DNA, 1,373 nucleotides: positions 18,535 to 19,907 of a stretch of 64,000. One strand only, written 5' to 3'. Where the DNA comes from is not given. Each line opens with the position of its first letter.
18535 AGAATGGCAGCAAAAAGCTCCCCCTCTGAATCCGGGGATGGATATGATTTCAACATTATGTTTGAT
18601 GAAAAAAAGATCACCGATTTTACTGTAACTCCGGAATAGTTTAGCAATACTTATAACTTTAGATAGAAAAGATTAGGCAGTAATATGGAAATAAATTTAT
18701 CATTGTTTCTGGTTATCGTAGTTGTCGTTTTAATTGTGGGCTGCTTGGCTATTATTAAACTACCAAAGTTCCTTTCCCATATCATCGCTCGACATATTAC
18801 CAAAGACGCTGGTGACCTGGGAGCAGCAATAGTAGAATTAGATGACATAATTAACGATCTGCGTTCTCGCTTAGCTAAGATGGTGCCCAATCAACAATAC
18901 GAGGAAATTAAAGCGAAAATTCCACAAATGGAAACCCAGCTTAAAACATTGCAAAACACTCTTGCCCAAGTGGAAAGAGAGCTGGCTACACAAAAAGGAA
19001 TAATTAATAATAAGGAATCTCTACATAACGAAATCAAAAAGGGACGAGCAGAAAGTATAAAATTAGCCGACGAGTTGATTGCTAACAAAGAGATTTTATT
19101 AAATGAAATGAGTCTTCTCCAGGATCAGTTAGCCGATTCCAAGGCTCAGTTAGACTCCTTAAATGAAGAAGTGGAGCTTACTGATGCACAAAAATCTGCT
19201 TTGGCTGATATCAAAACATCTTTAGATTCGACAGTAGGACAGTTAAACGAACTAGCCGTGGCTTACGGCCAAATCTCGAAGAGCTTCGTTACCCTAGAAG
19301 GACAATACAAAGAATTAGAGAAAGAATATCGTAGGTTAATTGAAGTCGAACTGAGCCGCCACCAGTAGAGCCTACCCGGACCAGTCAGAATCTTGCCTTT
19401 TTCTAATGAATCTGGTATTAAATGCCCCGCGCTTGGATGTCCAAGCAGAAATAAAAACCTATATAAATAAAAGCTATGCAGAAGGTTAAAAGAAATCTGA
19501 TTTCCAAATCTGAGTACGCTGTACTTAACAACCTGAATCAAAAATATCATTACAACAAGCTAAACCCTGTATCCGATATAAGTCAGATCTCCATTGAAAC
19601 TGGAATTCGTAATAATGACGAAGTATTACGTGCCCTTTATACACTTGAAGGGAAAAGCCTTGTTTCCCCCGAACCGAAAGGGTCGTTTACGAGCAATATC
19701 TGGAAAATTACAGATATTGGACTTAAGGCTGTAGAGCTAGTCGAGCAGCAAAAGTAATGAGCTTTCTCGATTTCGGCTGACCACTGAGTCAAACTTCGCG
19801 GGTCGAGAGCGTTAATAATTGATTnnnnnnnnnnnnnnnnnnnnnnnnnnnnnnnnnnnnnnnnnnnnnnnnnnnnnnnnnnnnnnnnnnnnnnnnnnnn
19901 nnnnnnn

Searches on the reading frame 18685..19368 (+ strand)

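Call 16: search_protein_families(library=pfam, proteins=[window:18685-19368:+], max_evalue=0.00001)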
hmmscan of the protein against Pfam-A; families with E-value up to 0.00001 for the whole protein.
window:18685-19368:+ (227 aa): 0 families

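Call 44: search_protein_families(library=pfam, proteins=[window:18685-19368:+], max_evalue=0.05)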
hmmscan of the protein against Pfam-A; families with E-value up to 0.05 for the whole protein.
window:18685-19368:+ (227 aa): 16 families
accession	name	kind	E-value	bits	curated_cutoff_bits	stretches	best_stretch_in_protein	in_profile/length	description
PF19191.5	HEF_HK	-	0.00034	21.5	24.1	0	185-218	32-65/67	HEF_HK domain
PF13851.11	GAS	-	0.0019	18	32.3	1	140-219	54-133/200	Growth-arrest specific micro-tubule binding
PF10805.13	DUF2730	-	0.004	17.7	24.9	0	41-99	34-92/102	Protein of unknown function (DUF2730)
PF05531.17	NPV_P10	-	0.0051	17.7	29.8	0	47-100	11-65/75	Nucleopolyhedrovirus P10 protein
PF00038.26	Filament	-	0.0062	16.6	40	1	50-182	166-298/313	Intermediate filament protein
PF06810.17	Phage_scaffold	-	0.0083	16.6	35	1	51-124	15-79/170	Phage capsid assembly scaffolding protein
PF24423.1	OVT1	-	0.012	16.5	30.9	0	153-213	21-78/100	Major antigen, helical domain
PF12320.13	SbcD_C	-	0.012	16.5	24.4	1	25-92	7-69/94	Type 5 capsule protein repressor C-terminal domain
PF07813.17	LTXXQ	-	0.015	16.5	24.3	0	155-187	5-37/100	LTXXQ motif family protein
PF06419.17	COG6_N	-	0.015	15.9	27.4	0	124-188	17-81/114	Conserved oligomeric complex COG6, N-terminal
PF04136.21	COG3_N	-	0.016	15.6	27.9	0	167-221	7-61/147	Conserved oligomeric Golgi complex subunit 3, N-terminal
PF07926.17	TPR_MLP1_2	-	0.018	15.5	36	1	70-108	64-102/129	TPR/MLP1/MLP2-like protein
PF09763.15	Sec3_CC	-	0.019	15.2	27.1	1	45-118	19-90/133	Exocyst complex component Sec3, coiled-coil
PF02465.23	FliD_N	-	0.023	15.8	24.8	0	147-190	11-54/97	Flagellar hook-associated protein 2 N-terminus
PF18595.6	Nuf2_DHR10-like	-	0.025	15.1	28.4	1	146-226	1-81/117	Nuf2, DHR10-like domain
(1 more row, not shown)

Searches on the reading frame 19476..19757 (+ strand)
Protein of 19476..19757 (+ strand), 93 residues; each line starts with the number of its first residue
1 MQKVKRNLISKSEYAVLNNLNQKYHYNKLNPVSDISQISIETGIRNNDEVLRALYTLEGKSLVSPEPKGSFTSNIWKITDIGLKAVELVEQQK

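Call 45: search_protein_families(library=pfam, proteins=[window:19476-19757:+], max_evalue=0.05)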
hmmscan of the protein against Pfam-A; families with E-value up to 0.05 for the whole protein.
window:19476-19757:+ (93 aa): 1 family
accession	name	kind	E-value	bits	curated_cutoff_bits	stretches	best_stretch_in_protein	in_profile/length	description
PF04458.17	DUF505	-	0.0019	17.1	28.7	1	43-91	360-408/622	Protein of unknown function (DUF505)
